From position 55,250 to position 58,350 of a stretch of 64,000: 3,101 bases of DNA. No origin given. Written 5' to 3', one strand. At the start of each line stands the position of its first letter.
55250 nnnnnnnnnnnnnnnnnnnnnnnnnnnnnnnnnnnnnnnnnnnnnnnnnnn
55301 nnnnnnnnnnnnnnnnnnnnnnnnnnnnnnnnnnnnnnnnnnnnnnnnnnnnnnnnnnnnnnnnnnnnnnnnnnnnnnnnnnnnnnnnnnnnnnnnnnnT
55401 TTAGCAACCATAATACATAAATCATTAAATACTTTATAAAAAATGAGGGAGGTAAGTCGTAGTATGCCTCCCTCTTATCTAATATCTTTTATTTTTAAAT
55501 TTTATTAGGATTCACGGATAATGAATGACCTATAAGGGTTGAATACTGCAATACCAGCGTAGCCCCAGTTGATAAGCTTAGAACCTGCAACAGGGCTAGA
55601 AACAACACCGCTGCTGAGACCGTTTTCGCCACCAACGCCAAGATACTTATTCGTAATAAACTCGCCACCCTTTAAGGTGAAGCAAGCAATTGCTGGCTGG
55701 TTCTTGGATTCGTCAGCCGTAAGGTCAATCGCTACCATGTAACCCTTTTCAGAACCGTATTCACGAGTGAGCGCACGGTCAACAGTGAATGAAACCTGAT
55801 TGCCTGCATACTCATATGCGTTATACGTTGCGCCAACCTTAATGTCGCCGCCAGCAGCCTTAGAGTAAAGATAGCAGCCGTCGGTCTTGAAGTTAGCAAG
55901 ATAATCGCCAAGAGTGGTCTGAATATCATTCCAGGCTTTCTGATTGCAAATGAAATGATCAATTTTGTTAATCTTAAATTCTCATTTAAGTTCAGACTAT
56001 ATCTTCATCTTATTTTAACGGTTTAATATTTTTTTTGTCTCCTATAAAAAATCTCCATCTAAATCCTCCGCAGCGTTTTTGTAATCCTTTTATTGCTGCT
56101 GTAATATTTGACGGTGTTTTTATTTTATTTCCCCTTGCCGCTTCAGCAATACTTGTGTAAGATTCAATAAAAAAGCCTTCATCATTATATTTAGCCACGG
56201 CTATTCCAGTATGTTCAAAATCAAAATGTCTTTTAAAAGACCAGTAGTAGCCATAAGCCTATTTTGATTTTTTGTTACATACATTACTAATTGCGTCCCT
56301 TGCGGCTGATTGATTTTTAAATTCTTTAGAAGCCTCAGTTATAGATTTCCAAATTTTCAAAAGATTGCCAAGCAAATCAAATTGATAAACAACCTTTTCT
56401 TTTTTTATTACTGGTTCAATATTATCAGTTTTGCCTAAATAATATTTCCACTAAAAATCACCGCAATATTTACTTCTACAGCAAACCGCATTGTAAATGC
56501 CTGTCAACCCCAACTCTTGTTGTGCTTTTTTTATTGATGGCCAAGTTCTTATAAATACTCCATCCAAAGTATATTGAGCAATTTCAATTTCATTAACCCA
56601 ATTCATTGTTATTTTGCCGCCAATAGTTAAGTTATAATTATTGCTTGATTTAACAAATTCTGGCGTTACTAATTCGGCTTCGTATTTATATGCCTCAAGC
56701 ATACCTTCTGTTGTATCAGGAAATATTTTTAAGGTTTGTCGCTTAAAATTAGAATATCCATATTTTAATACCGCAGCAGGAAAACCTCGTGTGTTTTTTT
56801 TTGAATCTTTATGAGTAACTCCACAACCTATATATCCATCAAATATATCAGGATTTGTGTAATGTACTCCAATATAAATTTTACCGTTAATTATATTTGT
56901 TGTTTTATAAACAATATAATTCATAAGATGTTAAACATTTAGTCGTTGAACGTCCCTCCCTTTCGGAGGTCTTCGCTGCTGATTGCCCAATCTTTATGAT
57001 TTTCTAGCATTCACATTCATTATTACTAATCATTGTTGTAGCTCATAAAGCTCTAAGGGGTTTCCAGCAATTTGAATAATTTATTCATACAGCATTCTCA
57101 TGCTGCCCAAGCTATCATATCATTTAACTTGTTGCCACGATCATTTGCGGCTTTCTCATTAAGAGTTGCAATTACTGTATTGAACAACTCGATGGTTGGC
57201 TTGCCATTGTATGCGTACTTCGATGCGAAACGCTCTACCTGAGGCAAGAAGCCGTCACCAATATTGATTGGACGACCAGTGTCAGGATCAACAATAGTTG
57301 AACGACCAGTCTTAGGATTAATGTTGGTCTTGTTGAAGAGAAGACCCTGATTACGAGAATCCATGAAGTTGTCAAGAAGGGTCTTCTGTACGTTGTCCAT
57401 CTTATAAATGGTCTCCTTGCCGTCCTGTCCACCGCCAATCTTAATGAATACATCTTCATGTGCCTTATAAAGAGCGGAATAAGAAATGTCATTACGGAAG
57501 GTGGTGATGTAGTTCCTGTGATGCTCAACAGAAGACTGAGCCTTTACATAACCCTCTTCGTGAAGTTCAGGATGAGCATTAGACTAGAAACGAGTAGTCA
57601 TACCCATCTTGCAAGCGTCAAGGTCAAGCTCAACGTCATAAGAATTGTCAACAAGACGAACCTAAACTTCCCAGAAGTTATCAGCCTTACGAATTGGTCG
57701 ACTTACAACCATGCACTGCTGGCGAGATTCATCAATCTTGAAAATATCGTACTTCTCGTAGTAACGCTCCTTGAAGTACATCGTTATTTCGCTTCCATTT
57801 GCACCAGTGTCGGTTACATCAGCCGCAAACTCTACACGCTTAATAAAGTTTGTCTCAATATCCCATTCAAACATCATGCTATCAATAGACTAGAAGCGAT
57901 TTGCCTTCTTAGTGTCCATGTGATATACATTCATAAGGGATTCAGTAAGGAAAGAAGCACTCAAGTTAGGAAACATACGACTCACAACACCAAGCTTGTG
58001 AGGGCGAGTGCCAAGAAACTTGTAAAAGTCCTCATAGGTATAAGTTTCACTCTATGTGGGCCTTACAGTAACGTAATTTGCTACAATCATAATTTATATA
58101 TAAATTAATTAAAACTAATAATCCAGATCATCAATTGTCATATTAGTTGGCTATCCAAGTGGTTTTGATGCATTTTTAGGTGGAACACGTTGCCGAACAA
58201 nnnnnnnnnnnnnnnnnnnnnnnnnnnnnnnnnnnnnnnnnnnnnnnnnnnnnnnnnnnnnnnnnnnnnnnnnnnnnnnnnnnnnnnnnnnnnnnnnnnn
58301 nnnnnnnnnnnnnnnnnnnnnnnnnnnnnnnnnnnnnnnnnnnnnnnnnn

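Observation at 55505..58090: Putative major capsid gene split by a group-I-like intron whose GIY-YIG endonuclease itself needs TAG read-through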

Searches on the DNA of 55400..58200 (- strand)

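Call 4: search_rna_families(source=window, start=55400, end=57700, threshold=evalue, max_evalue=10, show_alignments=3)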
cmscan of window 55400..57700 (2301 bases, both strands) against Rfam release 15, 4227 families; matches with E-value up to 10: 5.
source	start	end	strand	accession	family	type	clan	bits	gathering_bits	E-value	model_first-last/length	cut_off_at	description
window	56922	57131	-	RF00028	Intron_gpI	Intron;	-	52.5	50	6.6e-12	1-253/253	no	Group I catalytic intron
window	55973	56071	-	RF00028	Intron_gpI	Intron;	-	27.1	50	0.00027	1-253/253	no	Group I catalytic intron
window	55464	55550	-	RF02991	GP20-a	Cis-reg;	-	19.2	47.2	3.6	1-97/97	no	GP20-a RNA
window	57627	57679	-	RF01155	snoR101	Gene; snRNA; snoRNA; CD-box;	-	17.1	40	2.8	20-66/66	no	Small nucleolar RNA snoR101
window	55445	55559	+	RF02638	EF0605_EF0606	Gene; sRNA;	-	16.7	219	4.7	1-179/179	no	Enterococcus sRNA EF0605_EF0606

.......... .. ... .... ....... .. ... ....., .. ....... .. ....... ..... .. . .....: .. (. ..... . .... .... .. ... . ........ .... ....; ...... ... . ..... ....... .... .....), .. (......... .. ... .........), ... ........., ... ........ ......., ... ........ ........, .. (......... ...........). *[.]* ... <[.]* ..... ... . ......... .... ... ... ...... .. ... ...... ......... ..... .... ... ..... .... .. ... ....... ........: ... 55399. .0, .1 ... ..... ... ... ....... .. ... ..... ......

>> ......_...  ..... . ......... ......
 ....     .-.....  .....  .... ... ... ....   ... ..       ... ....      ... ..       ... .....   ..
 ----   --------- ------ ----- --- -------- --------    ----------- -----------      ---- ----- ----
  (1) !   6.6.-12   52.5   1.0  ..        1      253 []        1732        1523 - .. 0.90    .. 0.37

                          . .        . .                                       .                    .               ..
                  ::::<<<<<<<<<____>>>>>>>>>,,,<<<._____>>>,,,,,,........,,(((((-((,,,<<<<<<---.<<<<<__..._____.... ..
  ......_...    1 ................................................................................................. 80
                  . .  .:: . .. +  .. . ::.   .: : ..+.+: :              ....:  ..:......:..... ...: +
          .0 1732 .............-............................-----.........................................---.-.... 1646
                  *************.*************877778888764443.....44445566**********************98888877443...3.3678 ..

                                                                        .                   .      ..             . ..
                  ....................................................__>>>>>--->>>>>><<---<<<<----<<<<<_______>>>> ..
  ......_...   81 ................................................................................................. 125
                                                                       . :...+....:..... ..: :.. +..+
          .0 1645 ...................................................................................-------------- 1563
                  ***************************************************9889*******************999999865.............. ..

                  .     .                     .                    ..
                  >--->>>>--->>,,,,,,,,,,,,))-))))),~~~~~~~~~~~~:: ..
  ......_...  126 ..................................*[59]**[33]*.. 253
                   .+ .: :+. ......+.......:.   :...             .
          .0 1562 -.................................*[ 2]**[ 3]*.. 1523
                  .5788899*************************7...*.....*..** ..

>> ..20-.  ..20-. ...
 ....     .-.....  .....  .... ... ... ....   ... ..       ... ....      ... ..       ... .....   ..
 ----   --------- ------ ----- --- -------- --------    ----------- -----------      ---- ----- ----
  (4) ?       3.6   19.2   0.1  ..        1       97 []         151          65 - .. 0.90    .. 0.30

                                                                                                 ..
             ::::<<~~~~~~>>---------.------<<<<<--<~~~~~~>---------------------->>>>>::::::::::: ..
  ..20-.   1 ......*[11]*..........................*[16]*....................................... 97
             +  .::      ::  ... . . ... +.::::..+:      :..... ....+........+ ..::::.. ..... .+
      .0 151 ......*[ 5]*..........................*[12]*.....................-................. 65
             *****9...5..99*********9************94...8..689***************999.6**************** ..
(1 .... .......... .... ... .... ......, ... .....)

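Call 7: search_dna_similar(query=window:55400-58200:-, collection=phages, mode=distant, max_rows=30)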
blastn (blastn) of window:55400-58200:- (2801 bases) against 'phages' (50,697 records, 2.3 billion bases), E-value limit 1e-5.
Records with a match: 311; places in all: 332; records where one place covers at least 80% of the query: 0.
Best place of each record, by identity: 80-90% 43; 60-80% 268.
By first word of the organism name: Escherichia 100; Vibrio 85; Shigella 22; Enterobacteria 16; Staphylococcus 14; Lactococcus 10; Pseudomonas 9; Tequatrovirus 7; Bacillus 7; Serratia 6; and 17 more.
By host as written in the record: - 98; Escherichia coli 31; Vibrio cholerae 19; Escherichia coli B 14; Lactococcus lactis 10; Pseudomonas syringae pv. porri LMG 28495 8; Staphylococcus aureus 7; Escherichia coli O157:H7 7; and 80 more.
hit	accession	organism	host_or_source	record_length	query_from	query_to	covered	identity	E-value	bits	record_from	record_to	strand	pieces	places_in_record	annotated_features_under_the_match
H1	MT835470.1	Bacteriophage sp.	human fecal samples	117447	108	2660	41%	66.5%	3e-38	301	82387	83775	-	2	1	record has no annotation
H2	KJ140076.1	Staphylococcus phage DW2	Staphylococcus aureus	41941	1116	1265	5%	73.5%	1e-12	83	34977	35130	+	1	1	similar to tail tip hydrolase; coding region may be disrupted by ...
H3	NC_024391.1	Staphylococcus phage DW2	Staphylococcus aureus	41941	1116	1265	5%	73.5%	1e-12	83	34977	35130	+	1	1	similar to tail tip hydrolase; coding region may be disrupted by ...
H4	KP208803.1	Streptococcus phage Str-PAP-1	Streptococcus parauberis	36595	1118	1261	5%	74.8%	2e-15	92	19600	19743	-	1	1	hypothetical protein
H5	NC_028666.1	Streptococcus phage Str-PAP-1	Streptococcus parauberis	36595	1118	1261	5%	74.8%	2e-15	92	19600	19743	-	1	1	tail length tape measure protein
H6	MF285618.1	Serratia phage vB_SmaM_ 2050HW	Serratia marcescens wk2050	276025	1129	1261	5%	79.1%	8e-20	105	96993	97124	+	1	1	none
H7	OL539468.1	Serratia phage vB_SmaM_Haymo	Serratia marcescens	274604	1129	1261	5%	79.1%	8e-20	105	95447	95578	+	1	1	none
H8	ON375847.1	Pectobacterium phage vB_ParM-25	Pectobacterium aroidearum strain MO46a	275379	1129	1261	5%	79.1%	8e-20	105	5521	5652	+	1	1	none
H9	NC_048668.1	Serratia phage vB_SmaM_ 2050HW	Serratia marcescens wk2050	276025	1129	1261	5%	79.1%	8e-20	105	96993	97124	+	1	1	none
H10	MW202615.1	Caudoviricetes sp.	Manatee Spring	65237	1120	1261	5%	73.8%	1e-11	79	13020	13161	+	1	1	hypothetical protein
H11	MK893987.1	Staphylococcus phage PMBT8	Staphylococcus hyicus 07/02 4A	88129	1118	1261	5%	72.5%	3e-7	65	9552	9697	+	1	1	none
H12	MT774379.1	uncultured phage cr118_1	human feces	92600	1116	1261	5%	70.4%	9e-7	63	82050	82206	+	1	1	none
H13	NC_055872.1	uncultured phage cr118_1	human feces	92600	1116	1261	5%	70.4%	9e-7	63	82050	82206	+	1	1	none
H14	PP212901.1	Staphylococcus phage PT1-4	Staphylococcus gallinarum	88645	1129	1264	5%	74.8%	6e-9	70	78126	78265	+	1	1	hypothetical protein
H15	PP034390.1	Staphylococcus phage CF5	Staphylococcus warneri PJI isolate 5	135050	1125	1261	5%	73.4%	6e-9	71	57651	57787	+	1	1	none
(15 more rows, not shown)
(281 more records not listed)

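Call 8: get_annotated_region(hit=H1, flank=3000)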
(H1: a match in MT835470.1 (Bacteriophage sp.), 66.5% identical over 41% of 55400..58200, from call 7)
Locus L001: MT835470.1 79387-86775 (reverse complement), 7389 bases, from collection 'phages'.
description: UNVERIFIED: Bacteriophage sp. clone scaffold_2 genomic sequence.
organism: Bacteriophage sp. (NCBI taxid 38018)
taxonomy: Viruses
host: -; source: human fecal samples; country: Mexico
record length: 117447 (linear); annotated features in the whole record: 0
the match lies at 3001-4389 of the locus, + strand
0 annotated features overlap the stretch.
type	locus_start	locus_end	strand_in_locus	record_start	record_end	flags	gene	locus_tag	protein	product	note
